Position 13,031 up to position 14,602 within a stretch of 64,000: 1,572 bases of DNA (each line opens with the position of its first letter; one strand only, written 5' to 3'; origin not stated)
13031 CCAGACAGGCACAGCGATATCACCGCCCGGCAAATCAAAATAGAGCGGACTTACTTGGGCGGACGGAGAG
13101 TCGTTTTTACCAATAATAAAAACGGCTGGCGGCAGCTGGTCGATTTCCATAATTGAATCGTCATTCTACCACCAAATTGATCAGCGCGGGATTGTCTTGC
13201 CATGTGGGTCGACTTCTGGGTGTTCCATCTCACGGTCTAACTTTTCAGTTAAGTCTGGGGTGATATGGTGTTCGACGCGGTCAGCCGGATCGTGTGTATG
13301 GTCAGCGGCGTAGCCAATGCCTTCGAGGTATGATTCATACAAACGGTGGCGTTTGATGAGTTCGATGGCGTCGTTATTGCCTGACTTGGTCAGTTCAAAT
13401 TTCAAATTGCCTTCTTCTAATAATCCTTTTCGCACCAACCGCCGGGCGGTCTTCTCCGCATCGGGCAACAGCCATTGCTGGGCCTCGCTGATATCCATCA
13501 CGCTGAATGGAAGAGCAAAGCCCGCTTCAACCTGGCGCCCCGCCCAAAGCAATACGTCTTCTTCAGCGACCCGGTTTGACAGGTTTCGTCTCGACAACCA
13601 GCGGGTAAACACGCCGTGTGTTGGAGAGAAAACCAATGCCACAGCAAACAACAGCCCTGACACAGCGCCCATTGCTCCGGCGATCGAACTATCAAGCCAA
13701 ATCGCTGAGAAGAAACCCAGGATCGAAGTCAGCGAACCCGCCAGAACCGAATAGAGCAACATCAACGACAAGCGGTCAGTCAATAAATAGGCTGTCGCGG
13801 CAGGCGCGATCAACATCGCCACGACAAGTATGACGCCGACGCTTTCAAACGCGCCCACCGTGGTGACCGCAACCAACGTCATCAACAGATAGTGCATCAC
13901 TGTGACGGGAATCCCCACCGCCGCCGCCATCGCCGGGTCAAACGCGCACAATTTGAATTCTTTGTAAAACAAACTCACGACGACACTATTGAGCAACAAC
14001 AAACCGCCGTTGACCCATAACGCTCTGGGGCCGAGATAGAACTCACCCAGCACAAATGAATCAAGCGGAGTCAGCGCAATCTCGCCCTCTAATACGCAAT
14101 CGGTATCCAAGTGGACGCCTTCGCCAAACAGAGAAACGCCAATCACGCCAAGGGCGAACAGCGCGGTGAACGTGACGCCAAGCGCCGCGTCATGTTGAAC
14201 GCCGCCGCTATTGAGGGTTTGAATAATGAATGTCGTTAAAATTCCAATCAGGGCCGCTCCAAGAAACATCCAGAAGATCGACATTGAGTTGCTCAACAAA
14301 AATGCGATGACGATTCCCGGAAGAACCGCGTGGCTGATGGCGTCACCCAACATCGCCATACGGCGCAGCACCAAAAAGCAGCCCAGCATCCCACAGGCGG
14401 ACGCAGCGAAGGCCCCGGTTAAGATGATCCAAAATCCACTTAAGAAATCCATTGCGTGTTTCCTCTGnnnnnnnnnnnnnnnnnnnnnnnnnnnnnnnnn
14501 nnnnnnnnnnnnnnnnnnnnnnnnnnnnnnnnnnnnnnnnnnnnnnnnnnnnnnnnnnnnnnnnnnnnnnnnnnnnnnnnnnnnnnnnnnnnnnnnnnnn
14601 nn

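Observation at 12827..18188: Metal-uptake operon in which both ABC permeases are fused to DtxR-like repressor domains, alongside a stand-alone MntR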

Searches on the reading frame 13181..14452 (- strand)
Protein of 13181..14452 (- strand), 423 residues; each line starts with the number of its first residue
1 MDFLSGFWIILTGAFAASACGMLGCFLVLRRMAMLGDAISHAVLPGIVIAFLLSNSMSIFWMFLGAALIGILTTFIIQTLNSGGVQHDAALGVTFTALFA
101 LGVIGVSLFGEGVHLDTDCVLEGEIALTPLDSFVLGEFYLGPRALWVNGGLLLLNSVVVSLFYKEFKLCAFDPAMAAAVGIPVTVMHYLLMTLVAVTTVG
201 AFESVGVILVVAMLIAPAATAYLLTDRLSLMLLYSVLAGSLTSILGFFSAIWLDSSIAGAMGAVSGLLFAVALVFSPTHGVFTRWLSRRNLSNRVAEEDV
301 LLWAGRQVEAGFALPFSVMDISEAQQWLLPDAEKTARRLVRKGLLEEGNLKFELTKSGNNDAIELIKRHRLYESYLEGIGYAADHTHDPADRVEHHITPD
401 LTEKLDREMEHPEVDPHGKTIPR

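Call 3: search_protein_families(library=pfam, proteins=[window:13181-14452:-], max_evalue=0.01)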
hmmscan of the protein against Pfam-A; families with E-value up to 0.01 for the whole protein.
window:13181-14452:- (423 aa): 3 families
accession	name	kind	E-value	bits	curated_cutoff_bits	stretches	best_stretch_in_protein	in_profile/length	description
PF00950.22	ABC-3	-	1e-45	156.7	20.1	1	8-275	7-257/258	ABC 3 transport family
PF02742.21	Fe_dep_repr_C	-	1.3e-19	70.4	27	1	355-423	1-70/70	Iron dependent repressor, metal binding and dimerisation domain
PF01032.23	FecCD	-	0.00049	19.7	26.5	1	42-275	82-307/311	FecCD transport family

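Call 4: search_protein_families(library=ncbifam, proteins=[window:13181-14452:-], max_evalue=0.01)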
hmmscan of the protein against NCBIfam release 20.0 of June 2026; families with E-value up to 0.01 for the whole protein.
window:13181-14452:- (423 aa): 8 families
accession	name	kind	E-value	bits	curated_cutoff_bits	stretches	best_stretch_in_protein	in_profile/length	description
NF040927.1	ABC_perm_SloB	subfamily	1.4e-47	162.8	460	1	16-280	22-268/271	metal ABC transporter permease subunit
NF040871.1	AztB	equivalog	1.3e-34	120.1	280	1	11-260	17-248/254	zinc ABC transporter permease AztB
TIGR03770.1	anch_rpt_perm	equivalog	1.6e-31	110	296.8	1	14-275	25-269/270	anchored repeat-type ABC transporter permease subunit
NF047407.1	TransRegMntRTherm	equivalog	1.2e-14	54.5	350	1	337-422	54-141/227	manganese-dependent transcriptional regulator MntR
NF007089.0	PRK09543.1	equivalog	8.9e-11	41.8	284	1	10-274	9-256/261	zinc ABC transporter permease subunit ZnuB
NF053665.1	TransRegDtxRActin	equivalog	1e-08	35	290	1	329-422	38-133/233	iron-dependent transcriptional repressor DtxR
NF008273.0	PRK11050.1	equivalog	1.4e-05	24.8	153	1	330-404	69-144/156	manganese-binding transcriptional regulator MntR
NF003025.0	PRK03902.1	equivalog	0.0015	18.5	138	1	351-406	59-114/142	transcriptional regulator MntR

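Call 7: search_solved_structures(query=window:13181-14452:-, max_evalue=0.01, show_alignments=0)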
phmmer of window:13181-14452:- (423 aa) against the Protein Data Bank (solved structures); distinct sequences matched with E-value up to 0.01: 28.
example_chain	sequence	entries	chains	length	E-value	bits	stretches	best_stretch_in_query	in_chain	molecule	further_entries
7kyo_C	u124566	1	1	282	8.9e-34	120.4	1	10-277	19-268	Manganese ABC transporter, permease protein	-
7kyp_B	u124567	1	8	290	9.7e-34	120.2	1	10-278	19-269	Manganese ABC transporter, permease protein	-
5zr4_A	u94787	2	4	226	2.4e-12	49.8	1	332-422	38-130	Metal-dependent transcriptional regulator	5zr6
5cvi_A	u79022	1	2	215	3.1e-11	46.1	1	325-423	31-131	SloR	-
3hrs_A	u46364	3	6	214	3.3e-09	39.4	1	323-422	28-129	Metalloregulator ScaR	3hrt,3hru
9oko_B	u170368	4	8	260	5.3e-09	38.8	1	11-273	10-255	High-affinity zinc uptake system membrane protein ZnuB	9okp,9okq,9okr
8pvt_A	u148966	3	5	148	3.1e-08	36.2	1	336-422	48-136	Iron dependent repressor, putative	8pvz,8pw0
1b1b_A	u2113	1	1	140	3.3e-08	36.1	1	326-422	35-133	PROTEIN (IRON DEPENDENT REGULATOR)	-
2isy_A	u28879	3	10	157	4.7e-08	35.7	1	327-422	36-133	Iron-dependent repressor ideR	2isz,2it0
6o5c_A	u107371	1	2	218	8.4e-08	34.8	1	327-423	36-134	Putative metal-dependent transcriptional regulator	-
1fx7_A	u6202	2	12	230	1.2e-07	34.3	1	327-422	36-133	IRON-DEPENDENT REPRESSOR IDER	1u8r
7b1v_A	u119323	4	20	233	2.6e-07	33.2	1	321-422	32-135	DtxR family iron (Metal) dependent repressor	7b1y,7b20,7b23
7b25_A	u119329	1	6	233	4.8e-07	32.3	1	321-422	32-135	DtxR family iron (Metal) dependent repressor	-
7b24_A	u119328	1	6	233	1.7e-06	30.5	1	332-422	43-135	DtxR family iron (Metal) dependent repressor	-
6kta_A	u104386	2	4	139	8e-06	28.3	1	318-416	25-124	HTH-type transcriptional regulator MntR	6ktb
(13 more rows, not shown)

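Call 8: find_homologous_proteins(query=window:13181-14452:-, max_evalue=1e-10)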
Query window:13181-14452:- (423 aa): 7982 proteins with E <= 1e-10 among 8000 candidates; the best 120 are listed.
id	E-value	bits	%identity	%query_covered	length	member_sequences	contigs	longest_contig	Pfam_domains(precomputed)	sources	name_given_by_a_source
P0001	5.7e-247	837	88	100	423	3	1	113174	PF02742.22,PF00950.23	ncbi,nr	ncbi:MAG: metal ABC transporter permease [Candidatus Hinthialibacter antarcticus]|nr:metal ABC trans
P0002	6.5e-171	587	64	100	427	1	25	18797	PF01032.24,PF02742.22,PF00950.23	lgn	-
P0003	4.9e-170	584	61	100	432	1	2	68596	PF02742.22,PF00950.23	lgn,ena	-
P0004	1.8e-169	582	63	100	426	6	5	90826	PF01032.24,PF02742.22,PF00950.23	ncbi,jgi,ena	-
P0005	1.6e-168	579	64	94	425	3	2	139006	PF02742.22,PF00950.23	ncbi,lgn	-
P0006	5.1e-166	571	60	100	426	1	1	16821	PF02742.22,PF00950.23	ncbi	-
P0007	6.8e-165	567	61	99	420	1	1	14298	PF02742.22,PF00950.23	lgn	-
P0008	8.1e-162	557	61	99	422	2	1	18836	PF02742.22,PF00950.23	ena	-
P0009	4.4e-161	555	62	98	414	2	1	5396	PF01032.24,PF02742.22,PF00950.23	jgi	jgi:manganese/zinc/iron transport system permease protein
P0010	6.4e-161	554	60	100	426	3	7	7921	PF02742.22,PF00950.23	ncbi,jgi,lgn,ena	-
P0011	1.1e-160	553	60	100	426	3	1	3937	PF02742.22,PF00950.23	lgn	-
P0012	1.9e-160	552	62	99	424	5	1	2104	PF02742.22,PF00950.23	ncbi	-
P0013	6.8e-156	537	62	99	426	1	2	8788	PF01032.24,PF02742.22,PF00950.23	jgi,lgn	-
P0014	7.5e-156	537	59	100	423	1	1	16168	PF02742.22,PF00950.23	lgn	-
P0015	5.4e-155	535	63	99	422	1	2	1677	PF02742.22,PF00950.23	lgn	-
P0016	2.8e-154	532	60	100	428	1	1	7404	PF02742.22,PF00950.23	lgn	-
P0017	2.8e-154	532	59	100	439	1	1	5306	PF02742.22,PF00950.23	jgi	jgi:manganese/zinc/iron transport system permease protein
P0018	4.0e-154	532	59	99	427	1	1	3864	PF02742.22,PF00950.23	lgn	-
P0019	4.4e-154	531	59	98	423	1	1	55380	PF02742.22,PF00950.23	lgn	-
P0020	1.1e-153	530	60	99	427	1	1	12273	PF01032.24,PF02742.22,PF00950.23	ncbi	ncbi:MAG: iron chelate uptake ABC transporter family permease subunit [Actinomycetota bacterium]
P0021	3.3e-153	529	58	99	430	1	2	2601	PF02742.22,PF00950.23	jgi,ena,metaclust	metaclust:\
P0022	7.0e-153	528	57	100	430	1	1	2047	PF02742.22,PF00950.23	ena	-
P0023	7.4e-153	527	58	99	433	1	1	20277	PF02742.22,PF00950.23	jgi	jgi:manganese/zinc/iron transport system permease protein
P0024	8.7e-153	527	57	100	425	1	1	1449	PF02742.22,PF00950.23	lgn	-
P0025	1.8e-151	523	60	99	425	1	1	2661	PF01032.24,PF02742.22,PF00950.23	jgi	jgi:manganese/zinc/iron transport system permease protein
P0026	1.8e-151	523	58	100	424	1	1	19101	PF01032.24,PF02742.22,PF00950.23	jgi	jgi:manganese/zinc/iron transport system permease protein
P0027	2.6e-151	522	58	100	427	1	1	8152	PF01032.24,PF02742.22,PF00950.23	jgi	jgi:manganese/zinc/iron transport system permease protein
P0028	7.7e-151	521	60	98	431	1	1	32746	PF01032.24,PF02742.22,PF00950.23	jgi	jgi:manganese/zinc/iron transport system permease protein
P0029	1.7e-150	520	59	99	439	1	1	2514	PF01032.24,PF02742.22,PF00950.23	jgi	jgi:manganese/zinc/iron transport system permease protein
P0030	2.8e-150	519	59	99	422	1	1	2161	PF01032.24,PF02742.22,PF00950.23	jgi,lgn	-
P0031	3.2e-150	519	58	100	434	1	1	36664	PF01032.24,PF02742.22,PF00950.23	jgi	-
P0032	6.8e-150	518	61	99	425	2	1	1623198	PF02742.22,PF00950.23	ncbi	-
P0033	8.4e-150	517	57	100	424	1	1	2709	PF01032.24,PF02742.22,PF00950.23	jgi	-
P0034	8.2e-149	514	57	100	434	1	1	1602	PF02742.22,PF00950.23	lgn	-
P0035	1.1e-148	514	60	99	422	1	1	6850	PF02742.22,PF00950.23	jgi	jgi:manganese/zinc/iron transport system permease protein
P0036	1.3e-148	513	58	100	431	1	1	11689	PF01032.24,PF02742.22,PF00950.23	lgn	-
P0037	3.5e-147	509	57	100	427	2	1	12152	PF02742.22,PF00950.23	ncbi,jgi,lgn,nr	ncbi:MAG: ABC-type Mn2+/Zn2+ transport system, permease [Armatimonadetes bacterium]|jgi:manganese/zi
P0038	6.5e-147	508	57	99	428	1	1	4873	PF01032.24,PF02742.22,PF00950.23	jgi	jgi:manganese/zinc/iron transport system permease protein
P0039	8.9e-147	507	57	98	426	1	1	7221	PF01032.24,PF02742.22,PF00950.23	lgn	-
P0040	1.1e-146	507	55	100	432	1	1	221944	PF02742.22,PF00950.23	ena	-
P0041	2.7e-146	506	60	100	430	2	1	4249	PF02742.22,PF00950.23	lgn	-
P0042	4.1e-146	505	58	98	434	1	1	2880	PF01032.24,PF02742.22,PF00950.23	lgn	-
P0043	4.6e-145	502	56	99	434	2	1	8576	PF02742.22,PF00950.23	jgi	jgi:manganese/zinc/iron transport system permease protein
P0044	5.6e-145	501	57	98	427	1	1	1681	PF01032.24,PF02742.22,PF00950.23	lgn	-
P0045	1.3e-144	500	58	99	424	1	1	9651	PF02742.22,PF00950.23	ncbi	-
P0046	1.9e-144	500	57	98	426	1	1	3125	PF02742.22,PF00950.23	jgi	jgi:manganese/zinc/iron transport system permease protein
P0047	3.7e-144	499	56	98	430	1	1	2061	PF02742.22,PF00950.23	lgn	-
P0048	6.4e-144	498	57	100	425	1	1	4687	PF01032.24,PF02742.22,PF00950.23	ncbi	-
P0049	6.8e-144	498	58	99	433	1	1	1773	PF02742.22,PF00950.23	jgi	jgi:manganese/zinc/iron transport system permease protein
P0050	9.0e-144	498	58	99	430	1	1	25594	PF02742.22,PF00950.23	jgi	jgi:manganese/zinc/iron transport system permease protein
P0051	9.7e-144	497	55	100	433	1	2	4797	PF01032.24,PF02742.22,PF00950.23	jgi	jgi:manganese/zinc/iron transport system permease protein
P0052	1.2e-143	497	57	99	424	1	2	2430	PF02742.22,PF00950.23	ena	-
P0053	1.9e-143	496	58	99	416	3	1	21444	PF02742.22,PF00950.23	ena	-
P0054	2.1e-143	496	55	99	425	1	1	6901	PF02742.22,PF00950.23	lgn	-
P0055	2.9e-143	496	57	98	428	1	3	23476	PF01032.24,PF02742.22,PF00950.23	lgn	-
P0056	1.0e-142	494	57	100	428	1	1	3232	PF02742.22,PF00950.23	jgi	jgi:manganese/zinc/iron transport system permease protein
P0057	1.8e-142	493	57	100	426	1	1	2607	PF01032.24,PF02742.22,PF00950.23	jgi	jgi:manganese/zinc/iron transport system permease protein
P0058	1.8e-142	493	57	98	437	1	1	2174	PF01032.24,PF02742.22,PF00950.23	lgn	-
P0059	8.6e-142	491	57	100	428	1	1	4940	PF02742.22,PF00950.23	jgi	jgi:manganese/zinc/iron transport system permease protein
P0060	9.7e-142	491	57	98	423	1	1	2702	PF02742.22,PF00950.23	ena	-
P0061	1.3e-141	490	56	99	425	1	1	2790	PF01032.24,PF02742.22,PF00950.23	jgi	jgi:manganese/zinc/iron transport system permease protein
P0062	1.7e-141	490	57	98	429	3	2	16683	PF01032.24,PF02742.22,PF00950.23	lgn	-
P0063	3.5e-141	489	56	99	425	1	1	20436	PF01032.24,PF02742.22,PF00950.23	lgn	-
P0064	6.4e-141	488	55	99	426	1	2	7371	PF01032.24,PF02742.22,PF00950.23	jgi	jgi:manganese/zinc/iron transport system permease protein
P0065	3.8e-140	486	57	98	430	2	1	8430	PF01032.24,PF02742.22,PF00950.23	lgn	-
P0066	1.4e-139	484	58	99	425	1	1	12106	PF02742.22,PF00950.23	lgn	-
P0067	2.0e-139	483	56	98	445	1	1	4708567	PF01032.24,PF02742.22,PF00950.23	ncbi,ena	-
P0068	7.9e-139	481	55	99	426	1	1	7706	PF01032.24,PF02742.22,PF00950.23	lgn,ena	-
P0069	8.4e-139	481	56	99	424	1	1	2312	PF02742.22,PF00950.23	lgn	-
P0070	1.0e-137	478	57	99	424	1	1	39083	PF02742.22,PF00950.23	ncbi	-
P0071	1.1e-137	477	58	96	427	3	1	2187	PF02742.22,PF00950.23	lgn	-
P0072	1.2e-137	477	55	99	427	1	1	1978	PF02742.22,PF00950.23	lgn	-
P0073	1.7e-137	477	56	99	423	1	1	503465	PF02742.22,PF00950.23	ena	-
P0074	2.4e-137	476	57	100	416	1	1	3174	PF02742.22,PF00950.23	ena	-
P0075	3.9e-136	472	56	99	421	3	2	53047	PF01032.24,PF02742.22,PF00950.23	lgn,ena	-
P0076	1.5e-135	470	55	98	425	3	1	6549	PF01032.24,PF02742.22,PF00950.23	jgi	jgi:manganese/zinc/iron transport system permease protein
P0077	1.9e-135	470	55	98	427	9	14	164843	PF02742.22,PF00950.23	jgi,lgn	jgi:manganese/zinc/iron transport system permease protein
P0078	2.5e-135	470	56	98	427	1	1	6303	PF02742.22,PF00950.23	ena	-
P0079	6.6e-135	468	56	98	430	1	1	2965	PF02742.22,PF00950.23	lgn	-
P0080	8.2e-135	468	56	99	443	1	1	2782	PF01032.24,PF02742.22,PF00950.23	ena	-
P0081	1.0e-134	468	57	98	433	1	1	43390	PF02742.22,PF00950.23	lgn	-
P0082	1.4e-134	467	56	98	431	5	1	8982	PF02742.22,PF00950.23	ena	-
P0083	2.3e-134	467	57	98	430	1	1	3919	PF02742.22,PF00950.23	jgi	jgi:manganese/zinc/iron transport system permease protein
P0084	4.2e-134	466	57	98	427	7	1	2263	PF02742.22,PF00950.23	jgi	jgi:manganese/zinc/iron transport system permease protein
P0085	6.3e-134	465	56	98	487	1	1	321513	PF02742.22,PF00950.23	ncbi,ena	-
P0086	2.3e-133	463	55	100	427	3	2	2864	PF01032.24,PF02742.22,PF00950.23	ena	-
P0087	1.0e-132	461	56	98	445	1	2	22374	PF01032.24,PF02742.22,PF00950.23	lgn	-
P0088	3.5e-131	456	55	99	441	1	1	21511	PF02742.22,PF00950.23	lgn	-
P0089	4.2e-131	456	54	99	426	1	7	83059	PF02742.22,PF00950.23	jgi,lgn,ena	-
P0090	1.4e-130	454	54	99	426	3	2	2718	PF02742.22,PF00950.23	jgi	jgi:manganese/zinc/iron transport system permease protein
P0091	3.4e-130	453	52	99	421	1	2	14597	PF01032.24,PF02742.22,PF00950.23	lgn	-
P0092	1.3e-129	451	54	98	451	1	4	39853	PF02742.22,PF00950.23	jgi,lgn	jgi:manganese/zinc/iron transport system permease protein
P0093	5.5e-128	446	54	98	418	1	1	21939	PF02742.22,PF00950.23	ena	-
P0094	7.0e-128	445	54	92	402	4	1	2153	PF01032.24,PF02742.22,PF00950.23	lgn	-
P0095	5.8e-127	442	52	98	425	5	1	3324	PF01032.24,PF02742.22,PF00950.23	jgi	jgi:manganese/zinc/iron transport system permease protein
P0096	9.9e-126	438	53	100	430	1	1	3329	PF01032.24,PF02742.22,PF00950.23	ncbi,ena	ncbi:MAG TPA: iron chelate uptake ABC transporter family permease subunit [Abditibacteriaceae bacter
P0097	1.0e-125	438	56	92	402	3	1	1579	PF02742.22,PF00950.23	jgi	jgi:manganese/zinc/iron transport system permease protein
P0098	4.4e-125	436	52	98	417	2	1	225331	PF01032.24,PF02742.22,PF00950.23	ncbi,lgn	-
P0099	3.7e-124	433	53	100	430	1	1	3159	PF01032.24,PF02742.22,PF00950.23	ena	-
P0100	5.7e-124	432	53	99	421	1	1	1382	PF01032.24,PF02742.22,PF00950.23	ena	-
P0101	2.3e-123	430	50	100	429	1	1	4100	PF01032.24,PF02742.22,PF00950.23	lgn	-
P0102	2.8e-123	430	44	77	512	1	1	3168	PF01032.24,PF02742.22,PF00950.23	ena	-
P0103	5.8e-123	429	51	99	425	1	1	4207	PF02742.22,PF00950.23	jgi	jgi:manganese/zinc/iron transport system permease protein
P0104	9.0e-123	428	52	100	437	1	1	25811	PF02742.22,PF00950.23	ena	-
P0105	1.9e-122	427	50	100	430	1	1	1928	PF02742.22,PF00950.23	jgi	jgi:manganese/zinc/iron transport system permease protein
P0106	2.2e-122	427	50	99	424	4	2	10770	PF01032.24,PF02742.22,PF00950.23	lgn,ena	-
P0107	2.3e-122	427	52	100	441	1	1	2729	PF01032.24,PF02742.22,PF00950.23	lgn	-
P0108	4.8e-122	426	50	100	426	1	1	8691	PF01032.24,PF02742.22,PF00950.23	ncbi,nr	ncbi:MAG: metal ABC transporter permease [Armatimonadetes bacterium]|nr:metal ABC transporter permea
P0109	4.8e-122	426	52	98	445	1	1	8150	PF01032.24,PF02742.22,PF00950.23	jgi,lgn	-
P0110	5.4e-122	426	51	100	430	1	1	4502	PF01032.24,PF02742.22,PF00950.23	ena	-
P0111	9.7e-122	425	55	86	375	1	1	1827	PF02742.22,PF00950.23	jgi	jgi:manganese/zinc/iron transport system permease protein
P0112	1.4e-121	424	51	99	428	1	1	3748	PF02742.22,PF00950.23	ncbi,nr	ncbi:MAG: manganese/zinc/iron transport system permease protein [Abditibacteriota bacterium]|nr:mang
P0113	3.9e-121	423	51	99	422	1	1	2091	PF01032.24,PF02742.22,PF00950.23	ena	-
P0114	5.0e-121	423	54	94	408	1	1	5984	PF01032.24,PF02742.22,PF00950.23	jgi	jgi:manganese/zinc/iron transport system permease protein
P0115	8.2e-121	422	52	100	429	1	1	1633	PF01032.24,PF02742.22,PF00950.23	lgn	-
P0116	9.6e-121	422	50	99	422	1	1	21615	PF01032.24,PF02742.22,PF00950.23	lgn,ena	-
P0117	1.0e-120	422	50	100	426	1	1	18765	PF01032.24,PF02742.22,PF00950.23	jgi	jgi:manganese/zinc/iron transport system permease protein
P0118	2.4e-120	420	53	100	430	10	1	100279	PF01032.24,PF02742.22,PF00950.23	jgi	jgi:manganese/zinc/iron transport system permease protein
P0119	3.4e-120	420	50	100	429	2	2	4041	PF01032.24,PF02742.22,PF00950.23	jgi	jgi:manganese/zinc/iron transport system permease protein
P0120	3.5e-120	420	52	99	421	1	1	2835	PF01032.24,PF02742.22,PF00950.23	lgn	-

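Call 11: find_related_loci(query=window:13181-14452:-, collection=genome_contigs, flank=7000)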
Query window:13181-14452:- (423 aa) in genome_contigs; peptide patterns used: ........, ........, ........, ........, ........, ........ (x = any residue, [..] = any of these).
80 stretches matched a pattern; 1 encode a relative of the query (tblastn E <= 1e-3); 1 distinct loci.
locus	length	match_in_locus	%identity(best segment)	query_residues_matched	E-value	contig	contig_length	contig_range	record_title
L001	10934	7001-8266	60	2-423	3e-165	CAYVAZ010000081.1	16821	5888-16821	MAG TPA_asm: uncultured bacterium isolate SRP141376_co3_289 genome assembly, contig: NODE_9344_length_16821_cov_5.368245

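Call 14: find_encoding_contigs(protein=P0001, flank=8000, max_places=2)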
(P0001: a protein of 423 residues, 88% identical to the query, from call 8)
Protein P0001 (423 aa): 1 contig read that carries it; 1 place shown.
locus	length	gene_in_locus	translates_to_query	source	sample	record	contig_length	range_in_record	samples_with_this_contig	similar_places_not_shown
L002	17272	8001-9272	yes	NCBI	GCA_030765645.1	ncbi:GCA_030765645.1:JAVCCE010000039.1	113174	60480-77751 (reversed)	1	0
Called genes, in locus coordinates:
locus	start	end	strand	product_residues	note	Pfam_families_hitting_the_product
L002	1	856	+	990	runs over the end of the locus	PF03648:Glyco_hydro_67N, PF11721:Malectin, PF12819:Malectin_like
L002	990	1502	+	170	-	PF00210:Ferritin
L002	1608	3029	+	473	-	PF00342:PGI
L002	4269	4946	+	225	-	PF01325:Fe_dep_repress, PF02742:Fe_dep_repr_C, PF04023:FeoA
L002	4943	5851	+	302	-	PF01297:ZnuA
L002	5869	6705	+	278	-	PF00005:ABC_tran, PF02463:SMC_N (faint), PF13304:AAA_21 (faint)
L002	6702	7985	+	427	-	PF00950:ABC-3, PF01032:FecCD, PF02742:Fe_dep_repr_C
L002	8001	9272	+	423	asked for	PF00950:ABC-3, PF02742:Fe_dep_repr_C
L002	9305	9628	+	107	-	-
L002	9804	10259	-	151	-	PF24885:TPR_NPHP3, PF13424:TPR_12 (faint), PF07719:TPR_2 (faint)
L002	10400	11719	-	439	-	PF18943:DUF5690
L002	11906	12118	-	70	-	PF00313:CSD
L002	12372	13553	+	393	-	PF00150:Cellulase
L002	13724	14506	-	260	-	PF00795:CN_hydrolase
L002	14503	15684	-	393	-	PF00155:Aminotran_1_2, PF01041:DegT_DnrJ_EryC1 (weak), PF04864:Alliinase_C (weak)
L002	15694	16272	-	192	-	PF09835:DUF2062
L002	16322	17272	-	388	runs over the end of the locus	PF01408:GFO_IDH_MocA, PF02894:GFO_IDH_MocA_C, PF22725:GFO_IDH_MocA_C3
